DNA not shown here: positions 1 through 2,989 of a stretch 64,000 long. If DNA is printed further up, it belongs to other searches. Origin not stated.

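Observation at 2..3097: A ~1031-codon open reading frame on the minus strand runs off the left window edge and is missing from the ORF track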

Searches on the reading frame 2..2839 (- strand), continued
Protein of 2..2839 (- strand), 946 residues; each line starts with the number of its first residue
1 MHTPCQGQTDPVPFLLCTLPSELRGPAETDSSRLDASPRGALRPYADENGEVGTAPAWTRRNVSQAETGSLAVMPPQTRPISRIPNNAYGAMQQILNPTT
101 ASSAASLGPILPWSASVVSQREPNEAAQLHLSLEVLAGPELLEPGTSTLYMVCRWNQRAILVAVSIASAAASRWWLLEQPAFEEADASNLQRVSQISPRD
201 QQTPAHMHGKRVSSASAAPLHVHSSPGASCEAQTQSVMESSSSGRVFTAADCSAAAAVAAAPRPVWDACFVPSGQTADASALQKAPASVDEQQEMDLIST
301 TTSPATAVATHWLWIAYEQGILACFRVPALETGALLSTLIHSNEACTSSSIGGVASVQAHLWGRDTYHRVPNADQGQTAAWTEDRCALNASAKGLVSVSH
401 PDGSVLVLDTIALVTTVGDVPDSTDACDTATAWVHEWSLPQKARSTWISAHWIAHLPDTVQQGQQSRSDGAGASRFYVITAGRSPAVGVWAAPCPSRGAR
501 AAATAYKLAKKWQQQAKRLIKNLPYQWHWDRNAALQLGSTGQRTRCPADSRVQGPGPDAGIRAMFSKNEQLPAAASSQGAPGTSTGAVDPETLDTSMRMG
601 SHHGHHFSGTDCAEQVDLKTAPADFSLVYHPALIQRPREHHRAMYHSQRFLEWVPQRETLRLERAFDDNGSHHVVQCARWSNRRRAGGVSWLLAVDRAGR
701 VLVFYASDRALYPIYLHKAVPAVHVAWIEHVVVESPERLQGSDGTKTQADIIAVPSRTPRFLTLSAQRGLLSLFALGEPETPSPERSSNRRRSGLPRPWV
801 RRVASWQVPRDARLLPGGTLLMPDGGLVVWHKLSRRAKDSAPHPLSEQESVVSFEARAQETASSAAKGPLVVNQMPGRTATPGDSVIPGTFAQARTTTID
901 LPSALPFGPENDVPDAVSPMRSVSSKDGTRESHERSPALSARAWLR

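Call 89: fold_search(model_id=the predicted structure, library=pdb)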
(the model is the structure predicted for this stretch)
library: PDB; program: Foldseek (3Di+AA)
matches with E <= 10: 362; with E <= 0.001: 0
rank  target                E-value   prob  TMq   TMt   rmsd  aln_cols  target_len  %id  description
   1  9sob_O                8.9e-02  0.97  0.08  0.23   6.8       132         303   13  Structural Model of the Nuclear Pore Complex in Arabidopsis thaliana (released 2025-11-05)
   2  9lvk_B                1.9e-01  0.14  0.06  0.07  18.2       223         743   16  Cryo-EM structure of CASTOR1 bound human GATOR2 complex (released 2025-08-13)
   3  9y6s_9X               2.6e-01  0.63  0.10  0.09  18.8       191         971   14  96-nm repeat of the Leishmania tarentolae doublet microtubule (released 2025-12-17)
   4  9sob_D                2.9e-01  0.75  0.08  0.06  17.8       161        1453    9  Structural Model of the Nuclear Pore Complex in Arabidopsis thaliana (released 2025-11-05)
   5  7opi_A                2.9e-01  0.13  0.07  0.07  16.7       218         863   11  Structure of a minimal SF3B core in complex with the inactive modulator spliceostatin E (form I) (released 2021-08-04)
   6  4fhm_A                3.5e-01  0.47  0.10  0.22   7.5       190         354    9  Nup37-Nup120(aa1-961) complex from Schizosaccharomyces pombe (released 2012-09-26)
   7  3f3f_E                3.7e-01  0.75  0.09  0.25   5.6       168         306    8  Crystal structure of the nucleoporin pair Nup85-Seh1, space group P21 (released 2009-04-07)
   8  8d56_C                3.9e-01  0.04  0.04  0.03  21.4       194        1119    8  One RBD-up state of SARS-CoV-2 BA.2 variant spike protein (released 2023-06-07)
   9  8tzx_E                4.1e-01  0.82  0.08  0.10   6.1       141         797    9  Ternary complex structure of Cereblon-DDB1 bound to WIZ(ZF7) and the molecular glue dWIZ-1 (released 2024-07-10)
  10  5grs_A                4.3e-01  0.33  0.08  0.19  13.6       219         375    9  Complex structure of the fission yeast SREBP-SCAP binding domains (released 2016-12-14)
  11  9v86_C                4.8e-01  0.13  0.07  0.14  17.8       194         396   14  Cryo-EM structure of KICSTOR CCC complex (state 3) (released 2025-11-12)
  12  8g66_D                5.7e-01  0.75  0.07  0.09   4.9       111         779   10  Structure with SJ3149 (released 2023-12-13)
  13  1xtd                  6.0e-01  0.06  0.04  0.20  19.2       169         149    9  Structural Analysis of Leishmania mexicana eukaryotic initiation factor 5a (released 2004-10-26)
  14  4agt_A                6.3e-01  0.51  0.09  0.24   9.1       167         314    7  Crystal Structure of Fucose binding lectin from Aspergillus Fumigatus (AFL) in complex with Fuc1-6GlcNAc. (released 2013-02-13)
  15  4fhl                  6.3e-01  0.41  0.09  0.20   7.5       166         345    8  Nucleoporin Nup37 from Schizosaccharomyces pombe (released 2012-09-26)
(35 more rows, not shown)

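Call 93: find_encoding_contigs(protein=P0050, flank=8000, max_places=3)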
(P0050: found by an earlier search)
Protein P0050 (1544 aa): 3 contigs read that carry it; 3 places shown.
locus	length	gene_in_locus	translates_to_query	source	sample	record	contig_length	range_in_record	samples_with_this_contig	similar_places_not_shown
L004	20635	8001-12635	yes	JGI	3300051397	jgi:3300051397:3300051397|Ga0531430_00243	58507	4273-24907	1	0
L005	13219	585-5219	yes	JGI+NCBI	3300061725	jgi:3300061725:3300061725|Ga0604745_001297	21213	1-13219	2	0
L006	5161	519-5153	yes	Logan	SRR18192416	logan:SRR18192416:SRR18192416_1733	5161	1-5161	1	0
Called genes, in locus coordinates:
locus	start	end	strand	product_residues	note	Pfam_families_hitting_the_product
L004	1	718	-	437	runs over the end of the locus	-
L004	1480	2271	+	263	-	PF00025:Arf, PF09439:SRPRB, PF00071:Ras, PF01926:MMR_HSR1, PF04670:Gtr1_RagA (faint), PF08477:Roc, PF00503:G-alpha (weak)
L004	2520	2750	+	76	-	-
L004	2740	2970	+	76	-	-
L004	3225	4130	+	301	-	-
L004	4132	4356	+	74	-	-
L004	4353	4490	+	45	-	-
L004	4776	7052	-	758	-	-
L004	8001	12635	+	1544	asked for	-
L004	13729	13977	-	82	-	-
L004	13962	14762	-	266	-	PF00226:DnaJ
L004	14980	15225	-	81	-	-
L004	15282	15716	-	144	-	-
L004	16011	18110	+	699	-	PF00149:Metallophos, PF04152:Mre11_DNA_bind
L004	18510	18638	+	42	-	-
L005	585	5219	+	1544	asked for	-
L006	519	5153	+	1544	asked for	-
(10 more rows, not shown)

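Call 94: find_encoding_contigs(protein=P0048, flank=8000, max_places=3)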
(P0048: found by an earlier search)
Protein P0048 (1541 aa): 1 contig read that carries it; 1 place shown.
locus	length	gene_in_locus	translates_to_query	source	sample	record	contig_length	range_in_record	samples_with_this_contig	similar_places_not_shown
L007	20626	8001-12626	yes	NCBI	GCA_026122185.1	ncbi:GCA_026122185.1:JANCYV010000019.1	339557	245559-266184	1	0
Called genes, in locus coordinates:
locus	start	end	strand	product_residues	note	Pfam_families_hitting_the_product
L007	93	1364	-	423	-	-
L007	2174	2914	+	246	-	PF00025:Arf, PF09439:SRPRB, PF00071:Ras (weak), PF01926:MMR_HSR1, PF08477:Roc, PF00503:G-alpha (weak)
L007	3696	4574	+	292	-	-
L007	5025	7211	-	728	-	-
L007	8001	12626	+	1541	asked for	-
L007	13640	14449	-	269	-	PF00226:DnaJ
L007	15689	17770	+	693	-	PF00149:Metallophos, PF04152:Mre11_DNA_bind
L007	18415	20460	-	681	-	PF01965:DJ-1_PfpI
